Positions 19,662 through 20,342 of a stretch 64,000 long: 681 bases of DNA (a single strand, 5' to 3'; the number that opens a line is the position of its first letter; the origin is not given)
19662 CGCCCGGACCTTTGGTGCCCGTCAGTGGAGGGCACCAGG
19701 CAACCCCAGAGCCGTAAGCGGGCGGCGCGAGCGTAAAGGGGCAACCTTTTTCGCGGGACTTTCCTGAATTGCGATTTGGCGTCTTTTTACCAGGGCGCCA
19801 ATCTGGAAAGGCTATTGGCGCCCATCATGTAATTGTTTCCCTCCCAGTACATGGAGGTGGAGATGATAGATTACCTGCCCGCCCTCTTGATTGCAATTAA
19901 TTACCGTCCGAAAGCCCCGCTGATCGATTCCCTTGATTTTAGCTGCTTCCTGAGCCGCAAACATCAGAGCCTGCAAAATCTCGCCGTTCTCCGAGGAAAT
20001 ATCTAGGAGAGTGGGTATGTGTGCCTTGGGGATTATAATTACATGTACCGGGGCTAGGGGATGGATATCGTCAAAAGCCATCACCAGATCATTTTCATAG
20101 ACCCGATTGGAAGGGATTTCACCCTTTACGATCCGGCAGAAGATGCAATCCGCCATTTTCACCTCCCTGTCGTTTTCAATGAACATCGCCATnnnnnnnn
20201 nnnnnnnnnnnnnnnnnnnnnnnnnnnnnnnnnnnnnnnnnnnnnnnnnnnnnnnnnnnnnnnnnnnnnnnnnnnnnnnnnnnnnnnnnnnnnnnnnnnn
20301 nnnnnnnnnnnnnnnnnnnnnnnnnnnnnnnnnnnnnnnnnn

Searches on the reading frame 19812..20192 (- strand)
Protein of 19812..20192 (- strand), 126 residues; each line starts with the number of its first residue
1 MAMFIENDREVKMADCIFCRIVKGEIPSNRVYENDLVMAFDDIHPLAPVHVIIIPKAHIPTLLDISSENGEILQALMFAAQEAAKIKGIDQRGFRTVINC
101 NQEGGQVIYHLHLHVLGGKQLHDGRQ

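Call 20: search_protein_families(library=pfam, proteins=[window:19812-20192:-])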
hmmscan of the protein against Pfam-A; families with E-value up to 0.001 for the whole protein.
window:19812-20192:- (126 aa): 2 families
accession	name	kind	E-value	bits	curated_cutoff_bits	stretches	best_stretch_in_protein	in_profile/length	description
PF01230.28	HIT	-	3e-24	85.9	21.5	1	23-120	1-97/98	HIT domain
PF11969.13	DcpS_C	-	1.4e-22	80.7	24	1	16-119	2-103/114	Scavenger mRNA decapping enzyme C-term binding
